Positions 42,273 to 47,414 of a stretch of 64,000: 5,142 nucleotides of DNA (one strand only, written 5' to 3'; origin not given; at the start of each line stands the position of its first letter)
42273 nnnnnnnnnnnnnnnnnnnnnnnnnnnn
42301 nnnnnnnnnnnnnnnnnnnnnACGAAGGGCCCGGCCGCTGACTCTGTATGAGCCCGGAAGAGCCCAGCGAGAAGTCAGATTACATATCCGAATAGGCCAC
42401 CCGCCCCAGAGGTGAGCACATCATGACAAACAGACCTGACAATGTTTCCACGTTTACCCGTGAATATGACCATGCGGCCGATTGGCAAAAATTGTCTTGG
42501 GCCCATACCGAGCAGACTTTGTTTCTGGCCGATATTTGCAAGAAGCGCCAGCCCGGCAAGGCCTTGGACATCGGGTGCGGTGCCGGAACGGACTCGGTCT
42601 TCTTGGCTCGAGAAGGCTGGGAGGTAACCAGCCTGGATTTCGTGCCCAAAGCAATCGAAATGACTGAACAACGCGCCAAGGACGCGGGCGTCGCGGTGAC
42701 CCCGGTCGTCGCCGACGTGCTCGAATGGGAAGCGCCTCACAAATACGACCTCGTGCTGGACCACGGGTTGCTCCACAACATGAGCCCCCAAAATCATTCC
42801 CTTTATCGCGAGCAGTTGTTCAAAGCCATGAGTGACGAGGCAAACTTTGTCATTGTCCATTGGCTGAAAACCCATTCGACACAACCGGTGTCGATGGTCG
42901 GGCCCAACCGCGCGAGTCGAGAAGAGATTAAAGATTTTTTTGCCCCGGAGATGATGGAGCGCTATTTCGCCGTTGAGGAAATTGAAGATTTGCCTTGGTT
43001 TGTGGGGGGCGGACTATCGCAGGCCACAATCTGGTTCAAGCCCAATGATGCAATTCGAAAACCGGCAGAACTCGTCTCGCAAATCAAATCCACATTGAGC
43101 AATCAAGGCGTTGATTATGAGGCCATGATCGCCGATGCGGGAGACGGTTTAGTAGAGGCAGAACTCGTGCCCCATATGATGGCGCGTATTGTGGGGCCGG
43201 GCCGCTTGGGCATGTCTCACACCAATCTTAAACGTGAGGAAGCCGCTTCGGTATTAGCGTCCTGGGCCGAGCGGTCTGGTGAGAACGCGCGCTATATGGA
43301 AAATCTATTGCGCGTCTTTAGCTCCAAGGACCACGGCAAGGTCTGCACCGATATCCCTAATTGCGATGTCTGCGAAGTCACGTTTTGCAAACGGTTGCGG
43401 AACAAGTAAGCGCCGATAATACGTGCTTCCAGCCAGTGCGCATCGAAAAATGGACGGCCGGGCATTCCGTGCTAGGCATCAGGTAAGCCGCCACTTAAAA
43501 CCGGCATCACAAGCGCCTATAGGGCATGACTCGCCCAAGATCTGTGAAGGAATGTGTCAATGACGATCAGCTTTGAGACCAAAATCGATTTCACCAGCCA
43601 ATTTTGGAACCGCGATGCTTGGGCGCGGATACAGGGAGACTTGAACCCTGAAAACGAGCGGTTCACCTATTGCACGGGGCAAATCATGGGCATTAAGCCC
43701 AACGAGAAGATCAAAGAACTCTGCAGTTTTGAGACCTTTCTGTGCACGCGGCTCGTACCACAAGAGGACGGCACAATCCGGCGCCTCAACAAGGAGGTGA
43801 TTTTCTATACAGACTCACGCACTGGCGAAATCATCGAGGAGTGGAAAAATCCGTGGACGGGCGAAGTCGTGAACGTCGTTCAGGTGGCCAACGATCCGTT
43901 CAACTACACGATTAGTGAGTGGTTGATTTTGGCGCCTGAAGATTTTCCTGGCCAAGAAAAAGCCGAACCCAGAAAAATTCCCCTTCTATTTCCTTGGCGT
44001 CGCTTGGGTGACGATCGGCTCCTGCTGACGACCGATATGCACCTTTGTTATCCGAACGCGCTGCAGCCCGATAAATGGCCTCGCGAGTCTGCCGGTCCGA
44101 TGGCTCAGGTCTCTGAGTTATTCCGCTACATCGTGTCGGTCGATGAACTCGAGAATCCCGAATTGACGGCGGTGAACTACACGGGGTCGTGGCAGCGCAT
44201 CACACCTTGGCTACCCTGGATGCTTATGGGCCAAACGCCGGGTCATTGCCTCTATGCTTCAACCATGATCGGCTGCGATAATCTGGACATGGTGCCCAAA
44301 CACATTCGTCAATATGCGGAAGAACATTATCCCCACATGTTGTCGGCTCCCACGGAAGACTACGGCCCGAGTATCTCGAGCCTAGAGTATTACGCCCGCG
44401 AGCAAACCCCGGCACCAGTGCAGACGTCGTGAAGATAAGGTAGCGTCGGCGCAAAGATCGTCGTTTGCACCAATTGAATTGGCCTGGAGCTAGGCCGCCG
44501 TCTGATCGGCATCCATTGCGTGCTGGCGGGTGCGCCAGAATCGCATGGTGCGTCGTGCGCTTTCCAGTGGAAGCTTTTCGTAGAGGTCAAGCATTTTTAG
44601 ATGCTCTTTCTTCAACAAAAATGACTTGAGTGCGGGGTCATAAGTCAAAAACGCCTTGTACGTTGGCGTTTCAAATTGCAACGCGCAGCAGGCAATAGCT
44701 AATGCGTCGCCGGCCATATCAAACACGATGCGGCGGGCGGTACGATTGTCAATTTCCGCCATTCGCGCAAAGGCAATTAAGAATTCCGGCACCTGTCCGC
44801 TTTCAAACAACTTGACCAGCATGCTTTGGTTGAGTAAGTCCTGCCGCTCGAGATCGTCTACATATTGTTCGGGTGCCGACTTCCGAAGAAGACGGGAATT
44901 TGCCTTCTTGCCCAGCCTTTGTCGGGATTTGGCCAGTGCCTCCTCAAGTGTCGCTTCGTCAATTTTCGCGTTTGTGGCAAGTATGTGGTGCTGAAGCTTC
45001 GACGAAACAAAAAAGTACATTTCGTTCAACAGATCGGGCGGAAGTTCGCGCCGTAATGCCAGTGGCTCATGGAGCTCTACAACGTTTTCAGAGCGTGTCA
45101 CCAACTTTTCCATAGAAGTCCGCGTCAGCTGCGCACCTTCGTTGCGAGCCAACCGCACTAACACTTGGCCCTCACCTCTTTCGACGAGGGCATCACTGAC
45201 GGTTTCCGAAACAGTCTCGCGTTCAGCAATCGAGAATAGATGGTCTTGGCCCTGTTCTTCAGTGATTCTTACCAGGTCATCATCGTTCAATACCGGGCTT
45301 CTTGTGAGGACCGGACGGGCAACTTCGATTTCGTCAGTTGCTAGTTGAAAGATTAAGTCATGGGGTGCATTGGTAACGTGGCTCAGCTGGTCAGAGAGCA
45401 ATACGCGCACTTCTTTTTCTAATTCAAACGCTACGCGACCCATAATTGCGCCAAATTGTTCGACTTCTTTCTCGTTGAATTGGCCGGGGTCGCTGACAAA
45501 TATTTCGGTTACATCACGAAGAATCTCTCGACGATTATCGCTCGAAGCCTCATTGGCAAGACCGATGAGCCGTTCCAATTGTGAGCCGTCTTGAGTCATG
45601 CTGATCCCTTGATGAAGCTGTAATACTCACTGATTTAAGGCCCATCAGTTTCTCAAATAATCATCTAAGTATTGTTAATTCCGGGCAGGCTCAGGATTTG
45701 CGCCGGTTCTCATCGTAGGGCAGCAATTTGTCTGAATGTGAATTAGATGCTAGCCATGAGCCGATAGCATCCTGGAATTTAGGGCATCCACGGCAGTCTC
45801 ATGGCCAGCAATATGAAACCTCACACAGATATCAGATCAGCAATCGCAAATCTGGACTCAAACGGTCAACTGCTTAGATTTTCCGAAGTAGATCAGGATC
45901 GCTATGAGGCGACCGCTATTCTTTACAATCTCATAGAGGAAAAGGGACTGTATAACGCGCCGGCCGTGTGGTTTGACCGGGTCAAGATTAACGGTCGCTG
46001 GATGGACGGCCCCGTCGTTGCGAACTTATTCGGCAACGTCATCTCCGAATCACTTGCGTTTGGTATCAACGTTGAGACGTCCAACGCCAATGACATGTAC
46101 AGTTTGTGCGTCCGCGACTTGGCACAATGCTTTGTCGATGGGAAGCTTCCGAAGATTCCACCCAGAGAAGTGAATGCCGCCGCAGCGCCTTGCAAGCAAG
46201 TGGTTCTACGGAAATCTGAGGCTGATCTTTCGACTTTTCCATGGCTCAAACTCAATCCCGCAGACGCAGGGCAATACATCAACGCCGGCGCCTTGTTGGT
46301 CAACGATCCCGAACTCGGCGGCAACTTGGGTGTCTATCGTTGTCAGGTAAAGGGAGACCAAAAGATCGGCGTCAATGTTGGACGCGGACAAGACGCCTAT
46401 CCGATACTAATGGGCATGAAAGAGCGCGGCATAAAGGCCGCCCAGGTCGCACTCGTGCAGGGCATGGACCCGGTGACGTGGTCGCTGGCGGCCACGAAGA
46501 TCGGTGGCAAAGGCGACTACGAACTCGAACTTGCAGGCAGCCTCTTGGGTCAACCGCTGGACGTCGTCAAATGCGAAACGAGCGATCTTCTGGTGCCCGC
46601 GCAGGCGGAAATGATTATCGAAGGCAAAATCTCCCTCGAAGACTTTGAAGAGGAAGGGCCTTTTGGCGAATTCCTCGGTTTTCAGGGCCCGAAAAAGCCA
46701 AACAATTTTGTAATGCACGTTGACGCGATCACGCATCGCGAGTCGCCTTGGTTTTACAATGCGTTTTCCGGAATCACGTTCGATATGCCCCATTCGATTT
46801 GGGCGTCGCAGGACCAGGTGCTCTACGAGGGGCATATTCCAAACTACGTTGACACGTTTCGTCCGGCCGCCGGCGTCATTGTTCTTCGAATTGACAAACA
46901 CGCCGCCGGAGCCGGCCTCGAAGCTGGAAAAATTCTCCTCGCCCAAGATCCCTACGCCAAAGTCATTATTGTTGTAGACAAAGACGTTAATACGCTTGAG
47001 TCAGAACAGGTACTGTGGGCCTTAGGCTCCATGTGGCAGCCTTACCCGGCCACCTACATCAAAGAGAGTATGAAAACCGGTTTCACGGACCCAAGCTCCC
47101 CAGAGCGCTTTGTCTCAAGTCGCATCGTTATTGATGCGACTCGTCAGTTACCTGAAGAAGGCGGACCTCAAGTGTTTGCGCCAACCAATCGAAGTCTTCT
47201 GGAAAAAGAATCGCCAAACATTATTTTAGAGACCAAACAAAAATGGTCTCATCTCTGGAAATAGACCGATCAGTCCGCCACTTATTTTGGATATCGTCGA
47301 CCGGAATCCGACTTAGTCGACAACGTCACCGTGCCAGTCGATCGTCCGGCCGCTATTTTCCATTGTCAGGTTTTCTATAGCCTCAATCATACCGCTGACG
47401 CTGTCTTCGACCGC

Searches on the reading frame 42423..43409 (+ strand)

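Call 89: search_protein_families(library=pfam, proteins=[window:42423-43409:+], max_evalue=0.0001)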
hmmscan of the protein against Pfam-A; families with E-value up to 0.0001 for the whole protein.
window:42423-43409:+ (328 aa): 10 families
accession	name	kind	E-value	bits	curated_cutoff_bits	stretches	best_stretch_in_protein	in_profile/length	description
PF13649.12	Methyltransf_25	-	4.5e-14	53.3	27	1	48-128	2-86/97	Methyltransferase domain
PF13847.12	Methyltransf_31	-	1.9e-12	47.5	27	1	46-145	6-110/145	Methyltransferase domain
PF03848.20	TehB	-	1.1e-10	41.7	20.4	1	36-148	23-136/193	Tellurite resistance protein TehB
PF08242.18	Methyltransf_12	-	4.9e-10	40.5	30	1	48-127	1-84/98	Methyltransferase domain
PF08241.18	Methyltransf_11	-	1.7e-09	38.6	21.2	1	48-125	1-77/95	Methyltransferase domain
PF13489.12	Methyltransf_23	-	4.6e-08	33.4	27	1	34-151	15-123/164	Methyltransferase domain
PF05724.17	TPMT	-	1.1e-07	32.2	26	1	32-176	23-182/218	Thiopurine S-methyltransferase (TPMT)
PF05175.20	MTS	-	1.5e-07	31.7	23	1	33-118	21-109/170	Methyltransferase small domain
PF05401.17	NodS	-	4.3e-06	27.2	24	1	12-117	10-116/201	Nodulation protein S (NodS)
PF02353.26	CMAS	-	4.2e-05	23.4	27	1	25-152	44-172/273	Mycolic acid cyclopropane synthetase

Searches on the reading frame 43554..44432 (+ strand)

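Call 89: search_protein_families(library=pfam, proteins=[window:43554-44432:+], max_evalue=0.0001)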
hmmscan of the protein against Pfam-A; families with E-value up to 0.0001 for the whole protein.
window:43554-44432:+ (292 aa): 1 family
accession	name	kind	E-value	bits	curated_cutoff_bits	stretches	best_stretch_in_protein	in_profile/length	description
PF08894.16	DUF1838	-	1.1e-46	160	25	1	35-282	3-230/232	Protein of unknown function (DUF1838)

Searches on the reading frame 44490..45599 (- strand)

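Call 89: search_protein_families(library=pfam, proteins=[window:44490-45599:-], max_evalue=0.0001)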
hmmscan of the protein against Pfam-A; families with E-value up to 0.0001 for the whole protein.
window:44490-45599:- (369 aa): 1 family
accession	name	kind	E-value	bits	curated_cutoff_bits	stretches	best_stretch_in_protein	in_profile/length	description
PF10098.14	DUF2336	-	1.2e-62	212.2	34.6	1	93-353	1-262/262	Uncharacterised protein conserved in bacteria (DUF2336)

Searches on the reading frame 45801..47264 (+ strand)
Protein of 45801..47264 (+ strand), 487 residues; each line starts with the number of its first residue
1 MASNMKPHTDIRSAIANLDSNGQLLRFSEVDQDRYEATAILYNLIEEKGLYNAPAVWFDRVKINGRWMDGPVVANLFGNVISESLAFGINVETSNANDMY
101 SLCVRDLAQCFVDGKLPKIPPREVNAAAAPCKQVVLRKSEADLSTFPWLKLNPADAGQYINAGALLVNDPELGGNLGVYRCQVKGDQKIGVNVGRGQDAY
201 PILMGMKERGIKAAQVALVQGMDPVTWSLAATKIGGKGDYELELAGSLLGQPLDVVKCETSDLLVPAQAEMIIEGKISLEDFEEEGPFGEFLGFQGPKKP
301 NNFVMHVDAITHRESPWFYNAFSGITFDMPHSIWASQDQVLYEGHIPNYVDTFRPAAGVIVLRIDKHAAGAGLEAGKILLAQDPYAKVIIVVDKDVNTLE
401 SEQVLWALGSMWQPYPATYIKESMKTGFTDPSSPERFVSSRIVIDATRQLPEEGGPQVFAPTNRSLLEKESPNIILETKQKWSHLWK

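Call 75: search_protein_families(library=pfam, proteins=[window:45801-47264:+], max_evalue=0.00001)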
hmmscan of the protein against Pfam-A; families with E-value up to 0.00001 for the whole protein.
window:45801-47264:+ (487 aa): 3 families
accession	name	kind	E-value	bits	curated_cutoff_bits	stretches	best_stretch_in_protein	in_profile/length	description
PF01977.22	UbiD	-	3.2e-52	177.2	23.3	1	123-324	2-204/206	3-octaprenyl-4-hydroxybenzoate carboxy-lyase Rift-related domain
PF20696.2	UbiD_C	-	8.1e-10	39.2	24.2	1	347-446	21-127/127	3-octaprenyl-4-hydroxybenzoate carboxy-lyase C-terminal domain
PF20695.2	UbiD_N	-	6.5e-07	29.8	24.3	1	15-90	1-66/78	3-octaprenyl-4-hydroxybenzoate carboxy-lyase N-terminal domain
